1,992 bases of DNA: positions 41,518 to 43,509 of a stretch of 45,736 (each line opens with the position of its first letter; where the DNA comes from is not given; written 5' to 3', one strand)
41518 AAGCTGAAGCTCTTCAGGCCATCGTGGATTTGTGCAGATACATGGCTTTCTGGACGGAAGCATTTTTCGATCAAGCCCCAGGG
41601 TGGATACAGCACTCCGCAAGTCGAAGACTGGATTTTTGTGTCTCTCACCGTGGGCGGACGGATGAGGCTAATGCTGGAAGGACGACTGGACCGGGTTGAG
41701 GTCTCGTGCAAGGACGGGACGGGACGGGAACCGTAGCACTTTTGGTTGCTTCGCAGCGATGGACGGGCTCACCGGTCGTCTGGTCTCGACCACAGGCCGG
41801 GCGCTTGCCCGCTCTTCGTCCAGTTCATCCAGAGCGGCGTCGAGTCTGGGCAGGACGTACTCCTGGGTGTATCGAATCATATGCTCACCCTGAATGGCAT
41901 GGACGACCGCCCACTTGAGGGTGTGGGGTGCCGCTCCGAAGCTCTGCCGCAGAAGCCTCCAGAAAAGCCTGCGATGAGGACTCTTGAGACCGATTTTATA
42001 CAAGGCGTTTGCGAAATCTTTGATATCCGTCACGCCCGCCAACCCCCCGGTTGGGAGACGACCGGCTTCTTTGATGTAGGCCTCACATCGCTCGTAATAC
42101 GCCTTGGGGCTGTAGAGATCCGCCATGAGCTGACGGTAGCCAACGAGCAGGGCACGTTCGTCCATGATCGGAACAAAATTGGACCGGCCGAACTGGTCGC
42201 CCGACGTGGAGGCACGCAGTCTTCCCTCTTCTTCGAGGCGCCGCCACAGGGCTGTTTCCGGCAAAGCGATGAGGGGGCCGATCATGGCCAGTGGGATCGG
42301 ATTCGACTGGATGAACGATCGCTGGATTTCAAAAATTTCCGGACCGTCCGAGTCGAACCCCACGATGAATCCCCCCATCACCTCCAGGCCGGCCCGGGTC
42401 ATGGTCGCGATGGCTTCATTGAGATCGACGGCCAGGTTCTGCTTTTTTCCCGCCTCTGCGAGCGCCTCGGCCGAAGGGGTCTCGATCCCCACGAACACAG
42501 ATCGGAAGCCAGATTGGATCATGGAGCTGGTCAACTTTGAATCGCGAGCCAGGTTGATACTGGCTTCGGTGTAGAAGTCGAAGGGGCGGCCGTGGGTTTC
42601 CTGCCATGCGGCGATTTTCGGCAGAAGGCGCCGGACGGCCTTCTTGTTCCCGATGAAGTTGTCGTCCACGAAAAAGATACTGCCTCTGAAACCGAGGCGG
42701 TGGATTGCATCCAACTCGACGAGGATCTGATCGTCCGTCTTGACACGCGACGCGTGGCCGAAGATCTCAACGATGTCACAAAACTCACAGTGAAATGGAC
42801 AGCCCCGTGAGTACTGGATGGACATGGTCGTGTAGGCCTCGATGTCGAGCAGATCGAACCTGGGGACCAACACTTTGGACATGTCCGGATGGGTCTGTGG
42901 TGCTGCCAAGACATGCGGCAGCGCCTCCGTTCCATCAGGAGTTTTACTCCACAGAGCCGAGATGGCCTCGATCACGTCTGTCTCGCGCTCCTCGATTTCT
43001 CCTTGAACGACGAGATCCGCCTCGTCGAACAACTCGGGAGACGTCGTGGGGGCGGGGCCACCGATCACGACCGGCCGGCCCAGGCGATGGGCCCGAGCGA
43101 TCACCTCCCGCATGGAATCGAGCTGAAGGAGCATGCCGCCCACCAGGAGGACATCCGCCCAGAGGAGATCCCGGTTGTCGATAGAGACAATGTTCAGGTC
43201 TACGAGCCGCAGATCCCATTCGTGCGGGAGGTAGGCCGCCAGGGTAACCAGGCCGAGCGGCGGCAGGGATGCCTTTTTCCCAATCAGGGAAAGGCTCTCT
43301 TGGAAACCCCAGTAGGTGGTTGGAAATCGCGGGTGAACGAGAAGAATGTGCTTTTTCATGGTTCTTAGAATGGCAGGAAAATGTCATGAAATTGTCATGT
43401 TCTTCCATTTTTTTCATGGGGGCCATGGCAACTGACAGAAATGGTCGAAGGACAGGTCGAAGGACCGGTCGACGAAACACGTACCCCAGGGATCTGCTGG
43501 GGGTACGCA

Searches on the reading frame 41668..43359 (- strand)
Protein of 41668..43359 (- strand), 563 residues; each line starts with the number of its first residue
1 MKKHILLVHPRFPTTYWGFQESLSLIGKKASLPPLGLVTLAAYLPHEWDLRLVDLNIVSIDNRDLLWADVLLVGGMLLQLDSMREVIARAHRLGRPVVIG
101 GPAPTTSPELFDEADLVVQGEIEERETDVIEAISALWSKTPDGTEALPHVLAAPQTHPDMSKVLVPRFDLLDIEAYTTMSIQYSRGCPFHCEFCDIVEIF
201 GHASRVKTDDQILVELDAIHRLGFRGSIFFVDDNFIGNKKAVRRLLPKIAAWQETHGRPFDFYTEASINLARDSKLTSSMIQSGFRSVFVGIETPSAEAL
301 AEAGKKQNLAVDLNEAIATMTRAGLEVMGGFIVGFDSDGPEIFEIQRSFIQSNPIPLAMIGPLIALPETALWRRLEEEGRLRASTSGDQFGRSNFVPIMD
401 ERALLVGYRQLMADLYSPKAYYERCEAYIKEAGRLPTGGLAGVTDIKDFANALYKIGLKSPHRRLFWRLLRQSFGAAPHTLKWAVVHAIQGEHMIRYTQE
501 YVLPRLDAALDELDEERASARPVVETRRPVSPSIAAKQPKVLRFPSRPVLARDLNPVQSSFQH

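Call 54: search_protein_families(library=pfam, proteins=[window:41668-43359:-], max_evalue=0.01)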
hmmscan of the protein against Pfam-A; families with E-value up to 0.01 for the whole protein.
window:41668-43359:- (563 aa): 3 families
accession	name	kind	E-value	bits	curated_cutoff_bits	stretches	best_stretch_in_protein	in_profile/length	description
PF13282.11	DUF4070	-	4.4e-31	108.3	22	1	369-501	1-138/144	Domain of unknown function (DUF4070)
PF04055.27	Radical_SAM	-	1e-12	49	29.5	1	182-338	2-154/166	Radical SAM superfamily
PF02310.24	B12-binding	-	1.3e-09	38.4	32.1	1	32-126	12-117/121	B12 binding domain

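Call 55: find_encoding_contigs(protein=window:41671-43359:-, flank=10000, max_places=3)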
Protein window:41671-43359:- (563 aa): 8 contigs read that carry it; 3 places shown.
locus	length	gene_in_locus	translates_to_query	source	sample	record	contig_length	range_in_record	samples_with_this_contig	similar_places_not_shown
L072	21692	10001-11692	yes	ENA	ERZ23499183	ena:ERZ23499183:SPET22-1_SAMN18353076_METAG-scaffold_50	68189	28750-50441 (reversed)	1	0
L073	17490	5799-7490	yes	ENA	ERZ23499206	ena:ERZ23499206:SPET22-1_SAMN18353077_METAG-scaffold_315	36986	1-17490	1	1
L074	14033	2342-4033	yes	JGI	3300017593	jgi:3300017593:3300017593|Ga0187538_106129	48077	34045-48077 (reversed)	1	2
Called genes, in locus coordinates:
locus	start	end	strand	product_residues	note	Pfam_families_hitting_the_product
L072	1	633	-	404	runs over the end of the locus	PF07730:HisKA_3, PF02518:HATPase_c, PF13581:HATPase_c_2 (weak)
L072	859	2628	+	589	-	PF11617:Cu-binding_MopE (faint), PF21671:CPL1-like (faint), PF03781:FGE-sulfatase (weak)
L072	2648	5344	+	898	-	PF11617:Cu-binding_MopE (faint)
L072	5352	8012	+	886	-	PF11617:Cu-binding_MopE (faint)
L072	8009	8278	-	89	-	PF00708:Acylphosphatase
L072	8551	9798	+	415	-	PF07498:Rho_N, PF07497:Rho_RNA_bind, PF00006:ATP-synt_ab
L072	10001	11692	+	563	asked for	PF02310:B12-binding, PF04055:Radical_SAM, PF13282:DUF4070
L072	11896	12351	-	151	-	-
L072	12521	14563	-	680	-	PF01627:Hpt, PF02895:H-kinase_dim, PF02518:HATPase_c, PF01584:CheW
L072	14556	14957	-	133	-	PF00072:Response_reg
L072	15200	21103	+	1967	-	PF13448:DUF4114, PF11617:Cu-binding_MopE (faint)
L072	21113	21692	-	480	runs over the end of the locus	PF00072:Response_reg, PF00990:GGDEF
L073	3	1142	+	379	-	?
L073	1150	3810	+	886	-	PF11617:Cu-binding_MopE (faint)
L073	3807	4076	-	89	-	PF00708:Acylphosphatase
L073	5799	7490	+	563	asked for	PF02310:B12-binding, PF04055:Radical_SAM, PF13282:DUF4070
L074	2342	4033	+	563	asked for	PF02310:B12-binding, PF04055:Radical_SAM, PF13282:DUF4070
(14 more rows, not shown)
